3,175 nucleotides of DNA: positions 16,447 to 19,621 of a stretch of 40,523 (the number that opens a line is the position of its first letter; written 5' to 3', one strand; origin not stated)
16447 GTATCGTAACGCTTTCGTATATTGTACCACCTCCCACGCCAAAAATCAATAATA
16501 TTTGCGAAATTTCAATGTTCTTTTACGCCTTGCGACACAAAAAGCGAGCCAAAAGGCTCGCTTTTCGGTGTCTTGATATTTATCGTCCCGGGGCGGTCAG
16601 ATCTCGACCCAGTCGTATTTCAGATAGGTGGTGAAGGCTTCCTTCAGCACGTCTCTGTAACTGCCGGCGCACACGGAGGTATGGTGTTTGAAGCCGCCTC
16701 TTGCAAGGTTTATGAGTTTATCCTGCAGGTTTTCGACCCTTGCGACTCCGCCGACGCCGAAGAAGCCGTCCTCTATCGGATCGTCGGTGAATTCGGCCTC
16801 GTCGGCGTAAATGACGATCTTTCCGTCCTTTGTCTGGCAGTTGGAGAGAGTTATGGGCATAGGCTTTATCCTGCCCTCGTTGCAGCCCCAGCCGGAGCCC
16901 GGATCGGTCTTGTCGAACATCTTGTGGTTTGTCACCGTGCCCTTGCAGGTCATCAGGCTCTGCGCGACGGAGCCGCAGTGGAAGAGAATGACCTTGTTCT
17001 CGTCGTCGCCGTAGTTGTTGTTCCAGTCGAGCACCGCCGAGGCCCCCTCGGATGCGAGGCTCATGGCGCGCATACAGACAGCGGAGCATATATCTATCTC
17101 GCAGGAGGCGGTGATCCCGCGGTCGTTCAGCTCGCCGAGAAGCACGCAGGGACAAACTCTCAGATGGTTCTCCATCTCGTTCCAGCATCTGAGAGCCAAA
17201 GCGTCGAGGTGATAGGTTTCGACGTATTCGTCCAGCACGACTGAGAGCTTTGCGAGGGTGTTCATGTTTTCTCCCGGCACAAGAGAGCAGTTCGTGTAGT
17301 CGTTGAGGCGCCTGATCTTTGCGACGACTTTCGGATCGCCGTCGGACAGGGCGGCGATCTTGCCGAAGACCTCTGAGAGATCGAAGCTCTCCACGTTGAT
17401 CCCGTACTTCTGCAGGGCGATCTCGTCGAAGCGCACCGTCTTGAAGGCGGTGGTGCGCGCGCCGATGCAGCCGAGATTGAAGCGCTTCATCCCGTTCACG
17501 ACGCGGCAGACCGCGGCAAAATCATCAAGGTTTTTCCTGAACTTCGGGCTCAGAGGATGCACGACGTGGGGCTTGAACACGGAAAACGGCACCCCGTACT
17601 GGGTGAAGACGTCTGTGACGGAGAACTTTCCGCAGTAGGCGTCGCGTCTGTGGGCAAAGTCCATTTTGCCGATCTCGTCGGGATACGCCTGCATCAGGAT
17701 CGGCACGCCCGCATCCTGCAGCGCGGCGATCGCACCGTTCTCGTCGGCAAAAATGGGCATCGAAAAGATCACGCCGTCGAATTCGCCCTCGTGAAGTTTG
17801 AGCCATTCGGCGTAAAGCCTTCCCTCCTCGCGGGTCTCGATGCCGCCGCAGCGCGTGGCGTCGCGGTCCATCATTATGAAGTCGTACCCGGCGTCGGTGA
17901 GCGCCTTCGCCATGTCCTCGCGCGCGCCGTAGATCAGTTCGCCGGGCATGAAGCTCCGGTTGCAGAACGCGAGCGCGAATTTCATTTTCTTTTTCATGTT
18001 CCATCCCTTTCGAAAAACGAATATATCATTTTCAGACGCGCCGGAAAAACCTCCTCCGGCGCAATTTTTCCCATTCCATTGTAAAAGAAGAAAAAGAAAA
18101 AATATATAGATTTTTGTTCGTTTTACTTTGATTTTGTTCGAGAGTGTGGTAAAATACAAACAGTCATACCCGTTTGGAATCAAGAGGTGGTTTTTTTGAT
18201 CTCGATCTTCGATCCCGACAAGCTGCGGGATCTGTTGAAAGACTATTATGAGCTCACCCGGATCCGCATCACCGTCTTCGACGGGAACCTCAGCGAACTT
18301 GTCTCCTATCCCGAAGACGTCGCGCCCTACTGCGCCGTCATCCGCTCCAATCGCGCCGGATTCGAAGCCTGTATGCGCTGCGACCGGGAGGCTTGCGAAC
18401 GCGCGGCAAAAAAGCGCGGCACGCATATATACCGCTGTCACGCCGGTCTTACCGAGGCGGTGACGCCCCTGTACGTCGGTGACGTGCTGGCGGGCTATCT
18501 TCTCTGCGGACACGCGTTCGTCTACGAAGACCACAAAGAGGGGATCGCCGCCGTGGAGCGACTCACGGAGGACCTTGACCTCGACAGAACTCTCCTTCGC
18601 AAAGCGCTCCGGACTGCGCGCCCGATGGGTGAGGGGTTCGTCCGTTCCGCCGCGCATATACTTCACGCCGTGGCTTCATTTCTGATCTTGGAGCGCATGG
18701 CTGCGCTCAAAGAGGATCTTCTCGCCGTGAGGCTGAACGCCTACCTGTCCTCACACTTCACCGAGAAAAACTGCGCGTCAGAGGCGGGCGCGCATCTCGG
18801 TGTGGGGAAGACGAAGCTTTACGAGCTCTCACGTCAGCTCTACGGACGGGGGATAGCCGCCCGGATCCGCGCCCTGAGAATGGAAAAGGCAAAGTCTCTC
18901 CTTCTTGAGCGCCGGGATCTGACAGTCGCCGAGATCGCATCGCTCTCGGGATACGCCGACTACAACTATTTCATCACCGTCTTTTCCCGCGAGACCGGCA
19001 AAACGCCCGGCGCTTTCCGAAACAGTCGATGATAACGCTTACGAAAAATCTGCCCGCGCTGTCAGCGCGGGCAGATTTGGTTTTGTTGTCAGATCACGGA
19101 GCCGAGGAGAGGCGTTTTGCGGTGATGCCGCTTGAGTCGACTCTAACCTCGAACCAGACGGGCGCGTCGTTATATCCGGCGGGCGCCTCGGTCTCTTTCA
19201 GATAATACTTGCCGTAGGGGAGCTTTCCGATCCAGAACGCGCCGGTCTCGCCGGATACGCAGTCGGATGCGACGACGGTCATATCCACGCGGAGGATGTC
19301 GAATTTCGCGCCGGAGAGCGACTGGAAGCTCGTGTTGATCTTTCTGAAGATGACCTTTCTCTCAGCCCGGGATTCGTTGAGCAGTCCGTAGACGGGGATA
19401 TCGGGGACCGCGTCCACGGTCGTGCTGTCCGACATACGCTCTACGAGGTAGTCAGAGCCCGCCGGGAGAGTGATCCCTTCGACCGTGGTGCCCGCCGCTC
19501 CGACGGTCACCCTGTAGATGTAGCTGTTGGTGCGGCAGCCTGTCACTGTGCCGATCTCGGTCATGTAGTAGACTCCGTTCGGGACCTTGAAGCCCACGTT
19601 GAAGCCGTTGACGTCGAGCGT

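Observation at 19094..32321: Orphan minor-pilin set + 3079-aa adhesin operon with no pilus machinery and no sortase signal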

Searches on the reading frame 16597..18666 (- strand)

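Call 8: search_protein_families(library=pfam, proteins=[window:16597-18666:-], max_evalue=0.001)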
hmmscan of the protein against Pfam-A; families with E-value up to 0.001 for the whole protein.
window:16597-18666:- (689 aa): 1 family
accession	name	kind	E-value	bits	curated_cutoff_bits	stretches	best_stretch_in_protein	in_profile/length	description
PF02952.23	Fucose_iso_C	-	1.8e-11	44.3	29.3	1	561-686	1-139/143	L-fucose isomerase, C-terminal domain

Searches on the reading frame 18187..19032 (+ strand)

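Call 8: search_protein_families(library=pfam, proteins=[window:18187-19032:+], max_evalue=0.001)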
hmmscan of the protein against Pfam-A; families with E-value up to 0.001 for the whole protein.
window:18187-19032:+ (281 aa): 3 families
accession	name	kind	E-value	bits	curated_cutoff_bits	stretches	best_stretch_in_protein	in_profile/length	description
PF10114.15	PocR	-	3.5e-32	111.8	23.9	1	7-168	2-159/162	Sensory domain found in PocR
PF12833.13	HTH_18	-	9.8e-18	64.7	33.6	1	202-279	3-79/80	Helix-turn-helix domain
PF00165.29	HTH_AraC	-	6.5e-10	39.3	26.6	1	243-279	7-42/42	Bacterial regulatory helix-turn-helix proteins, AraC family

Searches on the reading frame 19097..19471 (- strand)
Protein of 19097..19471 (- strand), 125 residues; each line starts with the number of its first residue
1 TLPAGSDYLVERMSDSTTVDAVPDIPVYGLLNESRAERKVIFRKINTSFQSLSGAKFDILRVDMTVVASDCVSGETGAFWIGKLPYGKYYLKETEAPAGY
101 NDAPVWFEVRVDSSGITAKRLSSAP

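Call 66: find_related_loci(query=A7, collection=metagenome_contigs, flank=10000)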
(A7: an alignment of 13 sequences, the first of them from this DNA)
Query A7 (125 aa) in metagenome_contigs; peptide patterns used: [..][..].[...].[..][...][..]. (x = any residue, [..] = any of these).
600 stretches matched a pattern (row limit reached: there are more); 265 encode a relative of the query (tblastn E <= 1e-3); the best 80 are kept; 80 distinct loci.
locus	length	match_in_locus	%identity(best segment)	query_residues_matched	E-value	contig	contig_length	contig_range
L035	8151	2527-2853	50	7-115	6e-35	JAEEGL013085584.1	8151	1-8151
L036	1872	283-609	42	24-123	3e-22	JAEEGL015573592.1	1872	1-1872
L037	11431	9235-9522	38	28-117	6e-15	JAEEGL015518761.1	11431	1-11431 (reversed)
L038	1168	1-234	42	45-115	4e-12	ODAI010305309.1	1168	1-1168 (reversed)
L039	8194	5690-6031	33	5-124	1e-11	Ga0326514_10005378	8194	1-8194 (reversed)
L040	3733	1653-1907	35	24-94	2e-11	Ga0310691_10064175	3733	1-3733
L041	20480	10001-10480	38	52-125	1e-10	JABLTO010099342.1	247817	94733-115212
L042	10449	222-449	41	37-109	1e-10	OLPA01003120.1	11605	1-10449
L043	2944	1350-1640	33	13-112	2e-9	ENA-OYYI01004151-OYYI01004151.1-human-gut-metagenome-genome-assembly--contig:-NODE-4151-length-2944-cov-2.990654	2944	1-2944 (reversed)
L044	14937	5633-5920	34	14-112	8e-9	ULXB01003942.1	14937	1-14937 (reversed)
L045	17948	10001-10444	30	2-121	2e-8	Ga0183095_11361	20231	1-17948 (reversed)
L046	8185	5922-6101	42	39-100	4e-8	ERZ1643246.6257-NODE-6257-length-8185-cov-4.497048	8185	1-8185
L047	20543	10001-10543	32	31-117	2e-8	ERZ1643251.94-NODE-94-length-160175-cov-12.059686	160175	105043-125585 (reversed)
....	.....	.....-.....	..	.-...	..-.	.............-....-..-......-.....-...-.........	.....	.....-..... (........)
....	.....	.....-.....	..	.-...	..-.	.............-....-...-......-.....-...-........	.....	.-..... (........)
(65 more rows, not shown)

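Call 90: search_protein_representatives(protein=window:19097-19471:-)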
Query: 125 residues. Proteins with E-value up to 0.001 (for the whole library): 7474; up to 1e-10: 2903; up to 1e-30: 356. The best 150 are listed.
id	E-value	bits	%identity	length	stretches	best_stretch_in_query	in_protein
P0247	6.5e-207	691.0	35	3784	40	50-112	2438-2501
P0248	1.7e-143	486.3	35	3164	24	49-118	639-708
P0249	1.1e-104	361.1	32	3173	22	37-113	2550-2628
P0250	3.5e-104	359.4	33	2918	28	46-116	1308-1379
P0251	5.9e-99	342.6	32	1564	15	41-113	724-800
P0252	9.8e-97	335.4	35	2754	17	33-101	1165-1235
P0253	7.5e-90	313.2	32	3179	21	40-101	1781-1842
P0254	3.6e-89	311.0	31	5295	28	42-101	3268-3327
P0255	1.5e-83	292.8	34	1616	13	25-101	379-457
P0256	5.2e-83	291.1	35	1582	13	48-122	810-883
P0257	3.9e-82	288.3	31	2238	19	43-115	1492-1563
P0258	1.5e-81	286.4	32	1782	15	46-116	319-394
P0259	4.8e-81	284.7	33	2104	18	22-115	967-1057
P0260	1.1e-80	283.5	35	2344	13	42-115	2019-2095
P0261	2.1e-80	282.7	32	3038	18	39-112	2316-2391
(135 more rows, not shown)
